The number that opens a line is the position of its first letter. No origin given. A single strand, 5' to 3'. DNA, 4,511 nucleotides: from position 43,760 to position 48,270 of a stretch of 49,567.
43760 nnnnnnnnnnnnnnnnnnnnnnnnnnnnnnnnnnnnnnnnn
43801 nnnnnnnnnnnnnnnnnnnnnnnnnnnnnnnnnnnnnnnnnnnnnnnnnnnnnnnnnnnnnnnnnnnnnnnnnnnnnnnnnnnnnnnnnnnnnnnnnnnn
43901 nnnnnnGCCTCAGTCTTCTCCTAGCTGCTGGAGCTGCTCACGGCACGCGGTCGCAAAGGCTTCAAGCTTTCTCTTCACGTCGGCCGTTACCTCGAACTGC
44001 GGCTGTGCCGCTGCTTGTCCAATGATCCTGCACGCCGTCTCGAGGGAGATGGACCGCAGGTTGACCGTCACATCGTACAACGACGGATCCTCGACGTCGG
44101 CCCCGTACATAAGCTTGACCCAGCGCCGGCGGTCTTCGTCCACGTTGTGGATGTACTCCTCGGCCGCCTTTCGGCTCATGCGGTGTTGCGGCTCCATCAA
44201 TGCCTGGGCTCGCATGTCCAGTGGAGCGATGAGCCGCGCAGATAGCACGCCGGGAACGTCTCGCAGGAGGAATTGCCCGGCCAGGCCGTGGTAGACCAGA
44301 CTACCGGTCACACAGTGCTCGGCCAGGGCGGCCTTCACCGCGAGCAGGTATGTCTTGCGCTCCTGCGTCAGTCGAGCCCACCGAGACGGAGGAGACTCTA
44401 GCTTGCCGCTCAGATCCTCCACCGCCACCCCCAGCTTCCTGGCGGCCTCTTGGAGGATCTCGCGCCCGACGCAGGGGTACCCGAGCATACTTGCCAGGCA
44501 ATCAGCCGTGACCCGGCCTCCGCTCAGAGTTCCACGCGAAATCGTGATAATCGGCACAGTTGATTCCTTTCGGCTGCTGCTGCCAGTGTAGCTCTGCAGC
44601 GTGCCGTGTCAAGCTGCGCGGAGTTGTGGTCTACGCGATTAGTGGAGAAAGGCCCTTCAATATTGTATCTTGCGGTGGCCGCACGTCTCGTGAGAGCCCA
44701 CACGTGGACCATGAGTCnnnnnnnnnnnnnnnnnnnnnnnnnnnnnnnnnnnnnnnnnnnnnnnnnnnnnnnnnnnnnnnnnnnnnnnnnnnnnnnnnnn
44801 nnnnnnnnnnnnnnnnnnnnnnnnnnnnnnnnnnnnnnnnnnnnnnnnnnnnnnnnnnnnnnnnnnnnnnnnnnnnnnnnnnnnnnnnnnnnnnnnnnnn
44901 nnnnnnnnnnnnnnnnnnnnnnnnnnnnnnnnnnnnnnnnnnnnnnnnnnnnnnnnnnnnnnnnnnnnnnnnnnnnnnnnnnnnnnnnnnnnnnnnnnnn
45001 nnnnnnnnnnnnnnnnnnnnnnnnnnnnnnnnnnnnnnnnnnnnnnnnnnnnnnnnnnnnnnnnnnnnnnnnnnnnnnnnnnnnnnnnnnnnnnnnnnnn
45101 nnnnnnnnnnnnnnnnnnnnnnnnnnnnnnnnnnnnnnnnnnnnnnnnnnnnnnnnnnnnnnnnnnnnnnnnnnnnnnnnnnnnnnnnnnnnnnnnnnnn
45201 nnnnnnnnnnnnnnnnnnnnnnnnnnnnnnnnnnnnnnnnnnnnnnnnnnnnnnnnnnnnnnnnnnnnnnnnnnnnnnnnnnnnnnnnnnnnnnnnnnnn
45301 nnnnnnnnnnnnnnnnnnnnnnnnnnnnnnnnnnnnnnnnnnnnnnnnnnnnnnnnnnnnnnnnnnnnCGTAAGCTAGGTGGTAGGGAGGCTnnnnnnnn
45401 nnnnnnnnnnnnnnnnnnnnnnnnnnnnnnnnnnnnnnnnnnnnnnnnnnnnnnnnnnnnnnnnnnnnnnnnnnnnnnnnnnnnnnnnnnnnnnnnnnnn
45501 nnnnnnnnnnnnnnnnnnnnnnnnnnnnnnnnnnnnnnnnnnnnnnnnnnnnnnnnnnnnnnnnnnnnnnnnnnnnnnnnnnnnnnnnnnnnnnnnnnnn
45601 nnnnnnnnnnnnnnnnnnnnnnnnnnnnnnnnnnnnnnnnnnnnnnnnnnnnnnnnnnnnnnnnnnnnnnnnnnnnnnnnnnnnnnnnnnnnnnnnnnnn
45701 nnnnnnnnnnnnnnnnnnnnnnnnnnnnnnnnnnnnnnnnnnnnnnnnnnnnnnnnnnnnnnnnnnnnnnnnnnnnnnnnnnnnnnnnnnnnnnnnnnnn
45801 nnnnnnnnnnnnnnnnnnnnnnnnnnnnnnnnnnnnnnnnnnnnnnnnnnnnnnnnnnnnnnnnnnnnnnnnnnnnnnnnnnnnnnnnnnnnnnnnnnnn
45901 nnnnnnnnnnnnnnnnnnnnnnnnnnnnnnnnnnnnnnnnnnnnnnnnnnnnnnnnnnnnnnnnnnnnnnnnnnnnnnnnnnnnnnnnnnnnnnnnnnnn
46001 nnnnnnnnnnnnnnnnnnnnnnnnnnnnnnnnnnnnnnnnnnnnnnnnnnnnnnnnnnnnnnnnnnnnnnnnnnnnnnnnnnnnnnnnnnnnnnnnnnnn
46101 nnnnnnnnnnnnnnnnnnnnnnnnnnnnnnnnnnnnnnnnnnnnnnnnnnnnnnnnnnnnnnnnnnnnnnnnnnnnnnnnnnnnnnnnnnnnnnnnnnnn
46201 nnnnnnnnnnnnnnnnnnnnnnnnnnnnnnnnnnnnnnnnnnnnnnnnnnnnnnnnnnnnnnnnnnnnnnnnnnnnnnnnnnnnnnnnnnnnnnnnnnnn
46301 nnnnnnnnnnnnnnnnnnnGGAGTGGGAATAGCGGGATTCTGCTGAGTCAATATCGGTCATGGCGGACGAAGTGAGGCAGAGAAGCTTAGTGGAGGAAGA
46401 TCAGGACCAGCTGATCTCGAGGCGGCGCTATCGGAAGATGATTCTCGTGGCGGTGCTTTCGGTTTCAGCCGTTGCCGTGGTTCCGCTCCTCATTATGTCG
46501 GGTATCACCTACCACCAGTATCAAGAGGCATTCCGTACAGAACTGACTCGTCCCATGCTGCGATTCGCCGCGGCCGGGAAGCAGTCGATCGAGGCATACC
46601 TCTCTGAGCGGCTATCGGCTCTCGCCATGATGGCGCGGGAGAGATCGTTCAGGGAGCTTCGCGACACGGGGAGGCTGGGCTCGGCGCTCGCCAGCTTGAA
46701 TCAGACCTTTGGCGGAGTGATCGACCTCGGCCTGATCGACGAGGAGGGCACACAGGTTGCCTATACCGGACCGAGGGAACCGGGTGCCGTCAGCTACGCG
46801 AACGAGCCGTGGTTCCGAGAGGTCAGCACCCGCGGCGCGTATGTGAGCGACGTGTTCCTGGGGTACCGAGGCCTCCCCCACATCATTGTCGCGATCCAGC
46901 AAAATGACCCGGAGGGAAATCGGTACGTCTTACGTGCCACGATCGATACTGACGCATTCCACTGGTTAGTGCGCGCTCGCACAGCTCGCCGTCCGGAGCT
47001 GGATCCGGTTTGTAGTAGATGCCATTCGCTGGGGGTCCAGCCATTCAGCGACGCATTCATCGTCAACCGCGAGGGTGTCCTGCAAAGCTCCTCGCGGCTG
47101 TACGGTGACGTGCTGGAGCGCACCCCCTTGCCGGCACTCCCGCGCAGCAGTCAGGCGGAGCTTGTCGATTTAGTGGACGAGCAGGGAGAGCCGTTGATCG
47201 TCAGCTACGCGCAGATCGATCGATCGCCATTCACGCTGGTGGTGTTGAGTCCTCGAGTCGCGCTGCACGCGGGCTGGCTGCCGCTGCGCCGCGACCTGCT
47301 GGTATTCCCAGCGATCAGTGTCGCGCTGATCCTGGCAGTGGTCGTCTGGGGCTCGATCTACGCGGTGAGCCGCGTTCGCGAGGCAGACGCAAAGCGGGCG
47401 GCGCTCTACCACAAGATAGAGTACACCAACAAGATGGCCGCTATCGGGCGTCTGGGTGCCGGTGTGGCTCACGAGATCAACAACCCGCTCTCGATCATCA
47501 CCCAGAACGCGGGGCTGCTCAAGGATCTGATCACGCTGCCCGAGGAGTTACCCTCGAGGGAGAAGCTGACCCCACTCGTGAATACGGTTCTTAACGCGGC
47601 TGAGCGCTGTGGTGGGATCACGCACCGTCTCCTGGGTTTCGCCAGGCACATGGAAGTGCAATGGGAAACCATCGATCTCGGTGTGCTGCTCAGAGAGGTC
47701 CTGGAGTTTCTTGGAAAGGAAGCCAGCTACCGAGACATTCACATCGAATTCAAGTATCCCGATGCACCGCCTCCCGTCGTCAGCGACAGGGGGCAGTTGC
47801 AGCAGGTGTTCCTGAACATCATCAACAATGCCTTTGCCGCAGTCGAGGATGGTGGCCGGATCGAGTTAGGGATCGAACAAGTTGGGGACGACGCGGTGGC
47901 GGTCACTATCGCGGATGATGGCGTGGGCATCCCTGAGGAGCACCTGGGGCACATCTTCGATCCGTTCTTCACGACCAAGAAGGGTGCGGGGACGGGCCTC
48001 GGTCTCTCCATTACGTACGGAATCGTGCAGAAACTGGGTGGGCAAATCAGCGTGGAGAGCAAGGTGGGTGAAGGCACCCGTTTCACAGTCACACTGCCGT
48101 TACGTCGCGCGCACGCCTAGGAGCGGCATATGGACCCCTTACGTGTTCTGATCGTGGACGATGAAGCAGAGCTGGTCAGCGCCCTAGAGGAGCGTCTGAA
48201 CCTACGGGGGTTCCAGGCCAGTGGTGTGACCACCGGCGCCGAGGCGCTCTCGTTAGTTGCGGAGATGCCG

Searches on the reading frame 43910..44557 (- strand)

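Call 16: search_protein_families(library=pfam, proteins=[window:43910-44557:-], max_evalue=0.0001)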
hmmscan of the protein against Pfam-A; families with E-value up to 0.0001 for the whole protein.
window:43910-44557:- (215 aa): 1 family
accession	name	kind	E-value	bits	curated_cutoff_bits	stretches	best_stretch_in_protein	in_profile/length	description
PF13189.12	Cytidylate_kin2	-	1.5e-33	116.9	28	1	3-167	1-174/176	Cytidylate kinase-like family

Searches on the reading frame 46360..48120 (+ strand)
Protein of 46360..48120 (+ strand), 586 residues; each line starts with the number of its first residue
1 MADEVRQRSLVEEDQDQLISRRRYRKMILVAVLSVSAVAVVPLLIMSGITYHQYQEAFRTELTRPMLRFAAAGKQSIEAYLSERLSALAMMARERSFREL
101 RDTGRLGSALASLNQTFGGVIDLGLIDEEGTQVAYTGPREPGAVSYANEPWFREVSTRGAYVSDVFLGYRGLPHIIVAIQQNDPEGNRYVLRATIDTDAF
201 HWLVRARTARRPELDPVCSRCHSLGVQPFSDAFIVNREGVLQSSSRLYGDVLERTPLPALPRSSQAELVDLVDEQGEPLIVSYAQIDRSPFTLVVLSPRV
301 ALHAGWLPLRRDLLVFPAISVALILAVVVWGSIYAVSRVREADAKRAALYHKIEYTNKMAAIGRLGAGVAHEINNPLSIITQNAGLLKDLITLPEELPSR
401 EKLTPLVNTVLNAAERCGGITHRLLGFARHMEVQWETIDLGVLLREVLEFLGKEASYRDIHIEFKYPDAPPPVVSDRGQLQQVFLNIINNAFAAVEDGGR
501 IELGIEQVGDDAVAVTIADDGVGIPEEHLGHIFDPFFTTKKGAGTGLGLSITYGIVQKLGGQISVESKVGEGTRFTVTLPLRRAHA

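Call 16: search_protein_families(library=pfam, proteins=[window:46360-48120:+], max_evalue=0.0001)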
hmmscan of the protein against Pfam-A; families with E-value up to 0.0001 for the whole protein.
window:46360-48120:+ (586 aa): 3 families
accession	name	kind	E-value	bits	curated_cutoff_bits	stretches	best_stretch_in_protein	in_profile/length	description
PF02518.31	HATPase_c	-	1.8e-28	99.7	26.4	1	476-582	2-110/111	Histidine kinase-, DNA gyrase B-, and HSP90-like ATPase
PF02743.24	dCache_1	-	3.1e-10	40.4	45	1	66-200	11-155/240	Cache domain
PF00512.31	HisKA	-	7e-09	36.1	26.9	1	363-430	3-63/66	His Kinase A (phospho-acceptor) domain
